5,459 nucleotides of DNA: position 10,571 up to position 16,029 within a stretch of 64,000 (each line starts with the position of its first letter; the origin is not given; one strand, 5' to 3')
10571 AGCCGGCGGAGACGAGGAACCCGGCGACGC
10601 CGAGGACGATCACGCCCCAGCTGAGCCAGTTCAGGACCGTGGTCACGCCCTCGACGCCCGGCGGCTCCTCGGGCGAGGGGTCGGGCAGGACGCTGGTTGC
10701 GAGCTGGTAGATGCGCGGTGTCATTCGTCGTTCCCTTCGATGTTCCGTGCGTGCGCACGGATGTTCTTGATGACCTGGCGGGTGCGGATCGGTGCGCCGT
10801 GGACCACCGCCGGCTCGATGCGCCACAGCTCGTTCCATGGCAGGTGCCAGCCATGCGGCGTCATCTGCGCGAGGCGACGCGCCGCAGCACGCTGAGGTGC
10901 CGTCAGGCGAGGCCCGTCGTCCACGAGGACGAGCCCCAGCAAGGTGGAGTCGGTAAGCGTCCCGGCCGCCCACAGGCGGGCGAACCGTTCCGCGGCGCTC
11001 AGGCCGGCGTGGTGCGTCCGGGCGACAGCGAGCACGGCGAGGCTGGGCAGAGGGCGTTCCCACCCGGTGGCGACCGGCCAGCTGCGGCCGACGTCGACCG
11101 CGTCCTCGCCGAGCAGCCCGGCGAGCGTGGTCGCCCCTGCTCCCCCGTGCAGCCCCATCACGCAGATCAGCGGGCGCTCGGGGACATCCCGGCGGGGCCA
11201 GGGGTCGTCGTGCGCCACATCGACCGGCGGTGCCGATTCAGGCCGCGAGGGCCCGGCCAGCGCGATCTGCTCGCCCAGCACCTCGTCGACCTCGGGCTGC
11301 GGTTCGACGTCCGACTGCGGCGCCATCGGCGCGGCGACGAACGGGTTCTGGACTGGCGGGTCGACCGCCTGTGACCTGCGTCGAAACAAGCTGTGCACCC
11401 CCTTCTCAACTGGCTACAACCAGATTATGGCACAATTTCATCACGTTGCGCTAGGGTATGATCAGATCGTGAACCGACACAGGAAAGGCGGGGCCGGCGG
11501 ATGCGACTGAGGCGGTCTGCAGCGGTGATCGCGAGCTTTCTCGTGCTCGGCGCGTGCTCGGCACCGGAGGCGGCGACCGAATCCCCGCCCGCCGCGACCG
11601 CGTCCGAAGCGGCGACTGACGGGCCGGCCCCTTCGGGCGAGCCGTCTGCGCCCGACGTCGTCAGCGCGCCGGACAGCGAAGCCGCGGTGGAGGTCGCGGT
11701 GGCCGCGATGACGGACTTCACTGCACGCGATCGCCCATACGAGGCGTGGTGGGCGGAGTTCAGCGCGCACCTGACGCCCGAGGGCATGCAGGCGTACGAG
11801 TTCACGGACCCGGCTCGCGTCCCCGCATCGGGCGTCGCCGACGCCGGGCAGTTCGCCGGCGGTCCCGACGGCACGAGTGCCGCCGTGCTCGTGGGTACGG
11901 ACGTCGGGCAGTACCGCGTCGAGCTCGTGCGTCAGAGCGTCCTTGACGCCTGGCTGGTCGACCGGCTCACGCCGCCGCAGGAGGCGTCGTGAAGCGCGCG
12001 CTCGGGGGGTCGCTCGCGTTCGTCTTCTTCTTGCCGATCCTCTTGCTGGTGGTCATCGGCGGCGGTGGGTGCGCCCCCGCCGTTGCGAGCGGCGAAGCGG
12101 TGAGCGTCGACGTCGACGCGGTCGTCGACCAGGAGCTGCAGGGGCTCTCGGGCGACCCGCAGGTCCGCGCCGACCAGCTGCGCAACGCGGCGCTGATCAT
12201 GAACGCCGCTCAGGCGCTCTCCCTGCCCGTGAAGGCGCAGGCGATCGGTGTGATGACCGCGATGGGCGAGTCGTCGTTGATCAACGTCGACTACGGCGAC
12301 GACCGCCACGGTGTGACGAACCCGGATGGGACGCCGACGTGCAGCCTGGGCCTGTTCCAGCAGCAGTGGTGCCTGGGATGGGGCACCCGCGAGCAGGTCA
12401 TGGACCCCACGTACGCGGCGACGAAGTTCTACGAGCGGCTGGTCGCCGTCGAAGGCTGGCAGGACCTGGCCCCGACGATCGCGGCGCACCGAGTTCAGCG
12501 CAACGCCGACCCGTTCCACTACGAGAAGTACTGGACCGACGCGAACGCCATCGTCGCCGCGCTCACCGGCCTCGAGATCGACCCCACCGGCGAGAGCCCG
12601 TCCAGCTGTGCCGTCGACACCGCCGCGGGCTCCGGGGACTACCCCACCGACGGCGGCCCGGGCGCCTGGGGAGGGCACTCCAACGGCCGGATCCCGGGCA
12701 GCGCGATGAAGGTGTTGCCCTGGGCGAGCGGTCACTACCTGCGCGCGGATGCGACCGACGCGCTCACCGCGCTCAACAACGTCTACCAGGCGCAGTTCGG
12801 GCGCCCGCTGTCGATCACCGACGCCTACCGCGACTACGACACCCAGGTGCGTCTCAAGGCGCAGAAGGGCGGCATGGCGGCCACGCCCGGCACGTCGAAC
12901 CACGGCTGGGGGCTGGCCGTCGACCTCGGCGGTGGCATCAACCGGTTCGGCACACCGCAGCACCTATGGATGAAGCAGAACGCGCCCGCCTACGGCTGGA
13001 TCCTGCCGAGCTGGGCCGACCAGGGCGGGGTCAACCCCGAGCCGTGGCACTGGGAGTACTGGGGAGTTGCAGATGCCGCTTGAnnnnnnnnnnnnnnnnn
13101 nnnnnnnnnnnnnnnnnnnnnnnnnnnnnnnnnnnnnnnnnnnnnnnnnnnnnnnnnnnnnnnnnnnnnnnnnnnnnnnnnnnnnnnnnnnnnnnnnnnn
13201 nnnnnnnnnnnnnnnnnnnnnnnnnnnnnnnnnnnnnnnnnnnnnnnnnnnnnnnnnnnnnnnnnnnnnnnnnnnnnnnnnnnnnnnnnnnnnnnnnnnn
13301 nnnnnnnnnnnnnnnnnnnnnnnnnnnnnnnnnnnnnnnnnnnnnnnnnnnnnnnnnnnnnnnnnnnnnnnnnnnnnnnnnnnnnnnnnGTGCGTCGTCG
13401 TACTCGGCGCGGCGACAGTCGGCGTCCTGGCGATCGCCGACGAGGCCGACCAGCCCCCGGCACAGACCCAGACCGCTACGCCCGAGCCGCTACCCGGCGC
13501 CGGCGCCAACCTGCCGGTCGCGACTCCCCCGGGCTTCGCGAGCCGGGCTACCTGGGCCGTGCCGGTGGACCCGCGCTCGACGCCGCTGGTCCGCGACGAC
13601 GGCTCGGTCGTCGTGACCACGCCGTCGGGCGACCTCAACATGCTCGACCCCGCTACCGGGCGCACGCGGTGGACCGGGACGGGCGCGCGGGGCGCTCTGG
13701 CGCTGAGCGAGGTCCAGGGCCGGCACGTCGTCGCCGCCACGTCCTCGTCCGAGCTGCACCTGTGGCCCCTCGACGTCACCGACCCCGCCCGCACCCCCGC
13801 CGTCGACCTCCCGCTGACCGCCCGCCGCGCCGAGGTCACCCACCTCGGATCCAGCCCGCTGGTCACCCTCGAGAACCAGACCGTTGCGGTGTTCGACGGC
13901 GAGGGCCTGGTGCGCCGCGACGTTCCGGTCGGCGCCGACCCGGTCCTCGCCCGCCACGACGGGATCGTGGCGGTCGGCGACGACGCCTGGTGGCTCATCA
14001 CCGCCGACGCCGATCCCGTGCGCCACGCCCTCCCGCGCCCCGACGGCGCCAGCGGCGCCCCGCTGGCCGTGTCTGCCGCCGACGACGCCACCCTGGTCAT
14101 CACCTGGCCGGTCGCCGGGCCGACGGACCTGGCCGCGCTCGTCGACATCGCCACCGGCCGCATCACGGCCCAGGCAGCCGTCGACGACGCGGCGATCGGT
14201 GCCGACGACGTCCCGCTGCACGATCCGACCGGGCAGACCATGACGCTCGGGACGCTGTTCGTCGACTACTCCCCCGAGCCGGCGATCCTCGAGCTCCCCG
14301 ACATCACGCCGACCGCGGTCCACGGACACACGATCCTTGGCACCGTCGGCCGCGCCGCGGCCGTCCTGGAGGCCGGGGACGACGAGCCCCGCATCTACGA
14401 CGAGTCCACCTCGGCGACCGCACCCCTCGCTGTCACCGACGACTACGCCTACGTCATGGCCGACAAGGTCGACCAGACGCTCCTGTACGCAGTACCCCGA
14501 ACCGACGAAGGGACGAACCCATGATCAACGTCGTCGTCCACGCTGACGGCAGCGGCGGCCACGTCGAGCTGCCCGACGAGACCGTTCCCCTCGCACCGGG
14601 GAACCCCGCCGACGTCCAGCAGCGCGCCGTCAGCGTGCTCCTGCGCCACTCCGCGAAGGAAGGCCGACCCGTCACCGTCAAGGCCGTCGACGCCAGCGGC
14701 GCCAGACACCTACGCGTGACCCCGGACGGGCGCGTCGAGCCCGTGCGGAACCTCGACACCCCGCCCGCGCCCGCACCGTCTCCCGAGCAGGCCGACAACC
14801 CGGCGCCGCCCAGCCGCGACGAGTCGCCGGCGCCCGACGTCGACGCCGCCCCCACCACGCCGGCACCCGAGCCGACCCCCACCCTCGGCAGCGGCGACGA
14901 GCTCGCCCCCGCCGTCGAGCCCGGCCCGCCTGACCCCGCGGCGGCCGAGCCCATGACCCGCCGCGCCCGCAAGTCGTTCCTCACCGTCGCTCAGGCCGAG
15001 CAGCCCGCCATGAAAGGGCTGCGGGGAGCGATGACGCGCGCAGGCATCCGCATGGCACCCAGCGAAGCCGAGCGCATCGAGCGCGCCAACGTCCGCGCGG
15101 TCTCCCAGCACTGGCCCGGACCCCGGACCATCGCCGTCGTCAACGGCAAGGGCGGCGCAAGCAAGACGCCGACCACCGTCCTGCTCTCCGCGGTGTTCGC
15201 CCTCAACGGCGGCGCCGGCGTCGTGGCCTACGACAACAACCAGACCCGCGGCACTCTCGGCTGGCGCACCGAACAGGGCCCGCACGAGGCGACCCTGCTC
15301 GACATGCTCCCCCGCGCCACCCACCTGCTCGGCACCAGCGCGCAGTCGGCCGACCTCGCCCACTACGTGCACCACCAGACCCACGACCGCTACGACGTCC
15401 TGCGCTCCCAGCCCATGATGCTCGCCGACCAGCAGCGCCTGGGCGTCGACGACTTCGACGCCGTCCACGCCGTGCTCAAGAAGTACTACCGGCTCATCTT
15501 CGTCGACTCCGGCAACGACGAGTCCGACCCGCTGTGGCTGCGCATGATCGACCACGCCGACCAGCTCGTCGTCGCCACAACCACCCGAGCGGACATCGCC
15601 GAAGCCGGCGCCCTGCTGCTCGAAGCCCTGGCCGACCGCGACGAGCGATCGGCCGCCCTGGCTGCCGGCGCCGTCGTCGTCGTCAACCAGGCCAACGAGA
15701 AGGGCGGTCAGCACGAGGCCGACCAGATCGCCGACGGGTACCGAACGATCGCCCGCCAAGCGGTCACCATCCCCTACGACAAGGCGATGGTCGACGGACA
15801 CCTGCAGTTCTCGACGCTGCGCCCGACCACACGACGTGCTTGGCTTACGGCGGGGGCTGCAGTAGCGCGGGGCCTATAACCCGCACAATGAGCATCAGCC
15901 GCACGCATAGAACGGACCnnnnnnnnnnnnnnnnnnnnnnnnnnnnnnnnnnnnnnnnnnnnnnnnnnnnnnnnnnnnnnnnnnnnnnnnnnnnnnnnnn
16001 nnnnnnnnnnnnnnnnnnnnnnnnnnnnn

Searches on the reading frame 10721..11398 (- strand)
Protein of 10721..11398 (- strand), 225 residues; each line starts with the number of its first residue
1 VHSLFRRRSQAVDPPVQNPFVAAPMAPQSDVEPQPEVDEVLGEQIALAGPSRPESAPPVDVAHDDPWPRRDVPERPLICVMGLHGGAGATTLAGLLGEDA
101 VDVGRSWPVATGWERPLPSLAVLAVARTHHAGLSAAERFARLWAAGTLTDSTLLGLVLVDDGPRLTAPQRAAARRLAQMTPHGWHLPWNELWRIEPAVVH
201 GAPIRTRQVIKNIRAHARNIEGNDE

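Call 67: search_protein_families(library=pfam, proteins=[window:10721-11398:-], max_evalue=0.0001)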
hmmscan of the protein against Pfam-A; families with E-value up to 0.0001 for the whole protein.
window:10721-11398:- (225 aa): 1 family
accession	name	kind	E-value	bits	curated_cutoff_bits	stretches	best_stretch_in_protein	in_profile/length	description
PF20373.3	DUF6668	-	2.9e-16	60.1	27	1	80-207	5-127/130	Family of unknown function (DUF6668)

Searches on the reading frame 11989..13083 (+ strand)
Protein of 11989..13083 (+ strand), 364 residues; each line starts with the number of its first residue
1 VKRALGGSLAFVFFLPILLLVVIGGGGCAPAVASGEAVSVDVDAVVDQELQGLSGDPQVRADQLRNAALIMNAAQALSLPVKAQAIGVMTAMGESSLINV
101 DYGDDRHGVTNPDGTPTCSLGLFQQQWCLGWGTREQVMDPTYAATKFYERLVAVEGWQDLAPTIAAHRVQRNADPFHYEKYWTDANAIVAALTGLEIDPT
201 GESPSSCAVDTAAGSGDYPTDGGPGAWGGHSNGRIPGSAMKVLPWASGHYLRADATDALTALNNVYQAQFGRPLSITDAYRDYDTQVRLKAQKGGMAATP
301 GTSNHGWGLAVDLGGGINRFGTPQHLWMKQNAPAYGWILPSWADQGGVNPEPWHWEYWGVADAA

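Call 67: search_protein_families(library=pfam, proteins=[window:11989-13083:+], max_evalue=0.0001)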
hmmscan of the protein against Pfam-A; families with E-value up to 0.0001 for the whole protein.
window:11989-13083:+ (364 aa): 1 family
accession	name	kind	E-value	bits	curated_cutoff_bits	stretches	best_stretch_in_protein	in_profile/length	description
PF02557.22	VanY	-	1e-15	58.1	25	1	249-359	2-131/132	D-alanyl-D-alanine carboxypeptidase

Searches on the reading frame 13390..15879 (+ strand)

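Call 6: search_protein_families(library=pfam, proteins=[window:13390-15879:+], max_evalue=0.01)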
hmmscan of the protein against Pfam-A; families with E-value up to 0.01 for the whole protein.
window:13390-15879:+ (829 aa): 2 families
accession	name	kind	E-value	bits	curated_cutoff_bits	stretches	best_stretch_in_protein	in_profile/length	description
PF13614.12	AAA_31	-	5.1e-06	27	27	1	579-684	2-97/177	AAA domain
PF01656.29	CbiA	-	0.0012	19.3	25.4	1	581-799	1-114/125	CobQ/CobB/MinD/ParA nucleotide binding domain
